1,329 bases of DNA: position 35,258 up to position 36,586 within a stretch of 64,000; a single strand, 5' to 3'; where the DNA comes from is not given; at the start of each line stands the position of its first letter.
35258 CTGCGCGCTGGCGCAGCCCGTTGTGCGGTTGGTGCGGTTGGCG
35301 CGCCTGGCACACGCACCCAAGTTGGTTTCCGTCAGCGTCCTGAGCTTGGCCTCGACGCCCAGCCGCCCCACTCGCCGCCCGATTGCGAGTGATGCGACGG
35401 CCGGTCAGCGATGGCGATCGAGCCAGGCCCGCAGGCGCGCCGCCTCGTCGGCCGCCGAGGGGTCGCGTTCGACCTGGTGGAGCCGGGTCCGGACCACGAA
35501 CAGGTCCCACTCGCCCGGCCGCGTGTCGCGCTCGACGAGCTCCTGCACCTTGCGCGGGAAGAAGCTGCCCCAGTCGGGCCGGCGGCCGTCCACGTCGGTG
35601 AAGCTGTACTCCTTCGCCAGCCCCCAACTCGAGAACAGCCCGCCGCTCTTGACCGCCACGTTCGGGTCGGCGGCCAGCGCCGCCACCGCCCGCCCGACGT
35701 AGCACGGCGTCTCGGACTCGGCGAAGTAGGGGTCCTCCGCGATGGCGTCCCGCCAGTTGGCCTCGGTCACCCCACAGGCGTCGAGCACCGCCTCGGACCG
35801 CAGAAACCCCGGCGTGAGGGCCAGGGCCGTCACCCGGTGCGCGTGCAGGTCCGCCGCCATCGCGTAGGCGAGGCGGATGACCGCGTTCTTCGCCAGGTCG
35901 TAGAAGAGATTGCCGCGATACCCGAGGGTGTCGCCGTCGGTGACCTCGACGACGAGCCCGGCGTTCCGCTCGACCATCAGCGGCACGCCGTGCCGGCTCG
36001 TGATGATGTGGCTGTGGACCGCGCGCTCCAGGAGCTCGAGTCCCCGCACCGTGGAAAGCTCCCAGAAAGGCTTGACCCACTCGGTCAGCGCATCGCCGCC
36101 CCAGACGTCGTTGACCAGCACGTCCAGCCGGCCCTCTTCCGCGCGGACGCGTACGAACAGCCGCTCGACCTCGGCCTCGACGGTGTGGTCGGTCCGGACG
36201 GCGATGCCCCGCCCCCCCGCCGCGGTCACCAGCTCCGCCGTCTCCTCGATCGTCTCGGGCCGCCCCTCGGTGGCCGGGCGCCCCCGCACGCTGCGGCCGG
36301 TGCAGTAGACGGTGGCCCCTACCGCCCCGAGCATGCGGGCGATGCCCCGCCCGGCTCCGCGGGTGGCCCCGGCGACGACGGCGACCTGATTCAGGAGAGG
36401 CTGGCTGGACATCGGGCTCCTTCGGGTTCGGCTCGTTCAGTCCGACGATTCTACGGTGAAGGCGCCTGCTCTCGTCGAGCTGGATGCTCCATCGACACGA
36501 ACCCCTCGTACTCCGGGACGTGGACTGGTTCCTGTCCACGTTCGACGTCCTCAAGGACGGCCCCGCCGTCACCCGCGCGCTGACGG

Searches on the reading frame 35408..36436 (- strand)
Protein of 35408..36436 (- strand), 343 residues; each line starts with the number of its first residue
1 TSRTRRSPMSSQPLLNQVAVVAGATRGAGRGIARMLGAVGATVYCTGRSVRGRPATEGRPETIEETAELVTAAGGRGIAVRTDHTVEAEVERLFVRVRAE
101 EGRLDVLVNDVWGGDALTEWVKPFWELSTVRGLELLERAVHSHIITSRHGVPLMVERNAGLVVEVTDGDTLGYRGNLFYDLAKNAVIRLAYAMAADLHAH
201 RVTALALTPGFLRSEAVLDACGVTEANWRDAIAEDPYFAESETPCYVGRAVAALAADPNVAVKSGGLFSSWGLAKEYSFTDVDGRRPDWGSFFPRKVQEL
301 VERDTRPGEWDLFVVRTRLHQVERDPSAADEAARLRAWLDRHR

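Call 33: search_protein_families(library=pfam, proteins=[window:35408-36436:-], max_evalue=0.001)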
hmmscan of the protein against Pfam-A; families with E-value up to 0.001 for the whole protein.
window:35408-36436:- (343 aa): 2 families
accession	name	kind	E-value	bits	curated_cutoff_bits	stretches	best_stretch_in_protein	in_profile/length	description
PF00106.31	adh_short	-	2.6e-22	79.7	26.6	1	17-216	1-186/195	short chain dehydrogenase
PF13561.12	adh_short_C2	-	8.6e-18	65.2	27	1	23-259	1-221/236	Enoyl-(Acyl carrier protein) reductase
